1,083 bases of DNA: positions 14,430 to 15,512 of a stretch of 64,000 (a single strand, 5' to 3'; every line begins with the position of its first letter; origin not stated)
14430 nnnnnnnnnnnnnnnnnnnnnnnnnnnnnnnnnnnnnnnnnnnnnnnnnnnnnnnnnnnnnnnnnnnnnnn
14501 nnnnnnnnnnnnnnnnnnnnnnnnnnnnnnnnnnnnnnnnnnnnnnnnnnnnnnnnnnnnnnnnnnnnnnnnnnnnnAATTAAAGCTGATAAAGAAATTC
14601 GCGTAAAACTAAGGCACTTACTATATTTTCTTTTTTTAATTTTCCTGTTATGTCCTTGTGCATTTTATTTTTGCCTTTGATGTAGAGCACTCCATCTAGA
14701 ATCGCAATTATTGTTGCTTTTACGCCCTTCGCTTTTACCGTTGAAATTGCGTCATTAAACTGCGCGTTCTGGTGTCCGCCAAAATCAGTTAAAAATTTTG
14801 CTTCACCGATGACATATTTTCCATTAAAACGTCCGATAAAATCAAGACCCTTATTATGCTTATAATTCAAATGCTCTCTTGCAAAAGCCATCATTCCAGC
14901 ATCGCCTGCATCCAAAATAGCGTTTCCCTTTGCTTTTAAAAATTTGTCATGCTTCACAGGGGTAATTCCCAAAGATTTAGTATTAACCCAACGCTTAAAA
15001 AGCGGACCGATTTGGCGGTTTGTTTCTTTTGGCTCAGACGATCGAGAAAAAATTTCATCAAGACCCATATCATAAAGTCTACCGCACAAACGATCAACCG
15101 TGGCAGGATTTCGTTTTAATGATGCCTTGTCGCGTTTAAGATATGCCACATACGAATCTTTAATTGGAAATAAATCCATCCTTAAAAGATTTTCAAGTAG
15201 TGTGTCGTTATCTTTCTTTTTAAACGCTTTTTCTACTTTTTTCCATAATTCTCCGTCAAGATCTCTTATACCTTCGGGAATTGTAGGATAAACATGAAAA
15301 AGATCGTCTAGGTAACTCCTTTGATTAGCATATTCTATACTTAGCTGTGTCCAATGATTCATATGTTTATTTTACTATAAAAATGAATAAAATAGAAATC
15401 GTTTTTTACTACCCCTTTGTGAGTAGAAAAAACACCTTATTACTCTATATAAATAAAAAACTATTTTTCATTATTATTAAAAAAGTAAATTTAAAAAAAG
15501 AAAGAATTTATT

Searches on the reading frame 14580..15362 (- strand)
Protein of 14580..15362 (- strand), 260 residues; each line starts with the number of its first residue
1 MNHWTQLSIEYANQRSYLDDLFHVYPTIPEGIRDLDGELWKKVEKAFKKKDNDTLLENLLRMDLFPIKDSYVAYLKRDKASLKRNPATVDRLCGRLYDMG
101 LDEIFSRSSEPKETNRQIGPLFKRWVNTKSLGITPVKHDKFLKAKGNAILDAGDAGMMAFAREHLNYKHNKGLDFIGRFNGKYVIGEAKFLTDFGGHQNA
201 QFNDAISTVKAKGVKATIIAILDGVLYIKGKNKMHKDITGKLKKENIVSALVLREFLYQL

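Call 3: search_protein_families(library=pfam, proteins=[window:14580-15362:-], max_evalue=1)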
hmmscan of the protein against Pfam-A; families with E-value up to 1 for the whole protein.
window:14580-15362:- (260 aa): 3 families
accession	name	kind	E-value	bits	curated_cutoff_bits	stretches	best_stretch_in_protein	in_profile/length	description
PF06300.18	Tsp45I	-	3.3e-119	397.6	25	1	2-260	1-260/260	Tsp45I type II restriction enzyme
PF25817.1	ICE1_C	-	0.014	15.5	27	1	55-108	68-124/193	Little elongation complex subunit 1, C-terminal domain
PF16175.11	DUF4875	-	0.12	12.5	25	0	183-251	73-140/156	Domain of unknown function (DUF4875)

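Call 4: search_protein_families(library=padloc, proteins=[window:14580-15362:-], max_evalue=1)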
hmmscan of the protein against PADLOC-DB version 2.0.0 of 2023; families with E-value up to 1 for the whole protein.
window:14580-15362:- (260 aa): 2 families
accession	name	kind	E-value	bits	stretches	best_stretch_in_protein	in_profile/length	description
PDLC03495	REase_II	-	2e-123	409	1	1-260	1-260/260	Type II restriction enzyme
PDLC03578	REase_II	-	3.1e-13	47.9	3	84-128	117-161/332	Type II restriction enzyme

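Call 5: search_protein_families(library=ncbifam, proteins=[window:14580-15362:-], max_evalue=1)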
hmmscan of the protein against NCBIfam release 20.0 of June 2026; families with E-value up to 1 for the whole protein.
window:14580-15362:- (260 aa): 1 family
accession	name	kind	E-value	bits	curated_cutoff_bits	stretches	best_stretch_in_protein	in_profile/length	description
NF033529.1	transpos_ISLre2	equivalog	0.15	11.3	200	1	4-63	183-241/382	ISLre2 family transposase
